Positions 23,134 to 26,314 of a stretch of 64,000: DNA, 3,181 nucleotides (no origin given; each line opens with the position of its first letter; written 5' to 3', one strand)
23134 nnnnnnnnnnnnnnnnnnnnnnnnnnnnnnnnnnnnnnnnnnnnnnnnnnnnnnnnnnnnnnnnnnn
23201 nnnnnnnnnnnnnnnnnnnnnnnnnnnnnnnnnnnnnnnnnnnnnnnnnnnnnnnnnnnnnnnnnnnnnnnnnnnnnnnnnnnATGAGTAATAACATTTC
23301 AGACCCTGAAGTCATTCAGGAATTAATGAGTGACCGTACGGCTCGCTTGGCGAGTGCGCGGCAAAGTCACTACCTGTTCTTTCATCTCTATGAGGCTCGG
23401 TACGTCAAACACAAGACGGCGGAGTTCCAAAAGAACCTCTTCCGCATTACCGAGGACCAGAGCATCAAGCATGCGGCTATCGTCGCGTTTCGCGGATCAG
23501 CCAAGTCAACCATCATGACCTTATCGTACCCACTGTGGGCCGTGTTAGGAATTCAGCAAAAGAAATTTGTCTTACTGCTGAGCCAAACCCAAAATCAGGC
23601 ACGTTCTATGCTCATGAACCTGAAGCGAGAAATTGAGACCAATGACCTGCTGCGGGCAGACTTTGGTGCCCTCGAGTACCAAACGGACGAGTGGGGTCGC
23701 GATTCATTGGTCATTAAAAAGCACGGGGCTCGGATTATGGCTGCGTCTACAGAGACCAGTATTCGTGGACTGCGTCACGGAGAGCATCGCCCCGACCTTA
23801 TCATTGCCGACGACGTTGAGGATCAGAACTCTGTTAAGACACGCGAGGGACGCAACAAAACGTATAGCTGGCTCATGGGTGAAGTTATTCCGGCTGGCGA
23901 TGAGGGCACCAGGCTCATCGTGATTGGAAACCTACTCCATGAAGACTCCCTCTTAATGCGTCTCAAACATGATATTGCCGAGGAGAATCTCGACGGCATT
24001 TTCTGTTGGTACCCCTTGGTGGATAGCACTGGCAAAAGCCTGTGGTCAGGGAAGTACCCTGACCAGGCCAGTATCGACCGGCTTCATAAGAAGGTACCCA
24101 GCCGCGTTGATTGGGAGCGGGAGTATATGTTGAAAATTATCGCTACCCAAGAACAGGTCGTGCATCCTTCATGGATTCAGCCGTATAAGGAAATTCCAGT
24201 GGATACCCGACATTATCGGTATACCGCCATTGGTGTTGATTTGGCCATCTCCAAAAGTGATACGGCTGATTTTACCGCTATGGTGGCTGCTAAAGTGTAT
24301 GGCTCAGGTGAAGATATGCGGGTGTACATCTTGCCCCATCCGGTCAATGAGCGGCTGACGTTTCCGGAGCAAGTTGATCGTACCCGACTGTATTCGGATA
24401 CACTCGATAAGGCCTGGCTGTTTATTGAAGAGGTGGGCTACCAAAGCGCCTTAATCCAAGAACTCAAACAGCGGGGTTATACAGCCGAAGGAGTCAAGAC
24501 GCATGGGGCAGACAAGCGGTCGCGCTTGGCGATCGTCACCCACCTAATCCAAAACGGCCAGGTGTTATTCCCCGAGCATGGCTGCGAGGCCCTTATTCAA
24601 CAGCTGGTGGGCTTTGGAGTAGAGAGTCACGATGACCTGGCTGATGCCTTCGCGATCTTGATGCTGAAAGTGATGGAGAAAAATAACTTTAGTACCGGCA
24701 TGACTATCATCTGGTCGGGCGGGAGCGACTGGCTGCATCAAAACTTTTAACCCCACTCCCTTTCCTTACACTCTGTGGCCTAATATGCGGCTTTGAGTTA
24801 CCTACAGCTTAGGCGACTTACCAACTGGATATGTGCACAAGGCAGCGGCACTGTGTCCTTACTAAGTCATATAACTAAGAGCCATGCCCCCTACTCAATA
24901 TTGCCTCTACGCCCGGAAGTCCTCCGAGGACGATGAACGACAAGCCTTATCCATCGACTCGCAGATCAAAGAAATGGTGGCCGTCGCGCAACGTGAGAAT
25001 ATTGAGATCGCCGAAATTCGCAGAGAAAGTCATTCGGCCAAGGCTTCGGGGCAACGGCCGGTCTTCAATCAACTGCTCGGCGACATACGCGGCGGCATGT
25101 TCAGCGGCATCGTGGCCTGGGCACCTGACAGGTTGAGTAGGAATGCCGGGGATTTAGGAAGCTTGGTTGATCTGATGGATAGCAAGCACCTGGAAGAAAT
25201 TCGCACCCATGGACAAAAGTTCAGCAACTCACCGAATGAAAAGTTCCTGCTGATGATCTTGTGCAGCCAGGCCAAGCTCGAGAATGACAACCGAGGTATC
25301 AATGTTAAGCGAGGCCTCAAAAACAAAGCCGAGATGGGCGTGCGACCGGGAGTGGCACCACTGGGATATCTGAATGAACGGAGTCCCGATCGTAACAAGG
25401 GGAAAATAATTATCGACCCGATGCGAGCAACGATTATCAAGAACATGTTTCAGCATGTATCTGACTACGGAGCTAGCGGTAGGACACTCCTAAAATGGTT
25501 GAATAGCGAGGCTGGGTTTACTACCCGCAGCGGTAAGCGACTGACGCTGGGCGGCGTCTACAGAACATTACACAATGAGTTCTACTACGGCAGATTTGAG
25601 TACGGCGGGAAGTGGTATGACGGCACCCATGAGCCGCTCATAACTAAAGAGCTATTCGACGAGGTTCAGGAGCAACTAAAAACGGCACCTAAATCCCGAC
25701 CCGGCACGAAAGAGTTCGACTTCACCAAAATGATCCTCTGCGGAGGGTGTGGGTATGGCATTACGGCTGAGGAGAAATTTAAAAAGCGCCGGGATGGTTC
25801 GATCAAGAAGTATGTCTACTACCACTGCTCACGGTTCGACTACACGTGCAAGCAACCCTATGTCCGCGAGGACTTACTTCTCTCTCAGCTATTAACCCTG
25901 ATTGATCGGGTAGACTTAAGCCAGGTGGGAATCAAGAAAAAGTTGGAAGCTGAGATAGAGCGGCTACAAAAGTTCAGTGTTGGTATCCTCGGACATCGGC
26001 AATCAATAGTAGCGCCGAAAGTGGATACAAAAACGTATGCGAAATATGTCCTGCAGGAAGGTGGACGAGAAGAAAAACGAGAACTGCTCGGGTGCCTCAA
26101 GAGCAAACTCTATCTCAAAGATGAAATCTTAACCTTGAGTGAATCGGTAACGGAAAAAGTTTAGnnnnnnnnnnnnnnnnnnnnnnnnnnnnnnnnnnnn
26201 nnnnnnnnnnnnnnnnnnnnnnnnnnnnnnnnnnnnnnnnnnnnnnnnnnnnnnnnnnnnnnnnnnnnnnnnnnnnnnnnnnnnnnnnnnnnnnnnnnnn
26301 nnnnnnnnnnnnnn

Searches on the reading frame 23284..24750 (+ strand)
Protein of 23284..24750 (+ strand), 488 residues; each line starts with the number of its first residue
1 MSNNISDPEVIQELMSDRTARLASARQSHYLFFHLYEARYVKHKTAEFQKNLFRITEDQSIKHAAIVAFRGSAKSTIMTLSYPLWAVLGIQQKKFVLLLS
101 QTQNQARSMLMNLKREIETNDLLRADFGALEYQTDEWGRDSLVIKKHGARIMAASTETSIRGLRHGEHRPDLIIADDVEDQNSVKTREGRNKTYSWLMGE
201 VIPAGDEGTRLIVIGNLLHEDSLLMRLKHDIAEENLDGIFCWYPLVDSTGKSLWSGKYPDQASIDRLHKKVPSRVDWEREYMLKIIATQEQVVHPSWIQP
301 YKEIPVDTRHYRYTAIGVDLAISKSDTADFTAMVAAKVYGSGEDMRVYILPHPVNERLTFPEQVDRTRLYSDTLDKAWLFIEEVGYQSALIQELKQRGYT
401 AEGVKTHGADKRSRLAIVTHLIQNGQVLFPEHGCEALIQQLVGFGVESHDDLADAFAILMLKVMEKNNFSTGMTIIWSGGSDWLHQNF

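Call 47: search_protein_families(library=pfam, proteins=[window:23284-24750:+], max_evalue=0.01)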
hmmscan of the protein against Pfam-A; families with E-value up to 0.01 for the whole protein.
window:23284-24750:+ (488 aa): 1 family
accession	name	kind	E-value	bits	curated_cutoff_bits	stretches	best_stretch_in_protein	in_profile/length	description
PF17289.8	Terminase_6C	-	1.5e-05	25.5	22.6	1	316-459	1-151/155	Terminase RNaseH-like domain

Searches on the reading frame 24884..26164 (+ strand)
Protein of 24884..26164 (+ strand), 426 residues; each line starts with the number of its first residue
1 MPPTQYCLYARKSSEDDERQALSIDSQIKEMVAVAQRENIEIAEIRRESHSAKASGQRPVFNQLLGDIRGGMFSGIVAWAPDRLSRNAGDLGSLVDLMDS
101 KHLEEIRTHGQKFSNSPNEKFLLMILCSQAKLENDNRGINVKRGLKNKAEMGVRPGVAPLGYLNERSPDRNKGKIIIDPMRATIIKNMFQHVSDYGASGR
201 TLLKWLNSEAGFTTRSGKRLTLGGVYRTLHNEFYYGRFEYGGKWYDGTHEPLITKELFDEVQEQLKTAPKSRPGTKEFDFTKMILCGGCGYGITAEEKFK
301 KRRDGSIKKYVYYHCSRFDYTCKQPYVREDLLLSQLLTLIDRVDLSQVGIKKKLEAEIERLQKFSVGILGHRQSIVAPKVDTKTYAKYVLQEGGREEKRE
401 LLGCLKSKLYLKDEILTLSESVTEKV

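Call 47: search_protein_families(library=pfam, proteins=[window:24884-26164:+], max_evalue=0.01)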
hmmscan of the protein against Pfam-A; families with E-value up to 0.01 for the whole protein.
window:24884-26164:+ (426 aa): 3 families
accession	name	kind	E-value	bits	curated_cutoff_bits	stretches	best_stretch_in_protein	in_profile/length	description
PF00239.26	Resolvase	-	1.7e-20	74.1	23.3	1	8-153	3-144/145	Resolvase, N terminal domain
PF07508.19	Recombinase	-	4.7e-14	52.9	21.1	1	181-267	3-101/102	Recombinase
PF13408.12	Zn_ribbon_recom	-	1.6e-07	32.1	25.3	1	280-338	2-55/58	Recombinase zinc beta ribbon domain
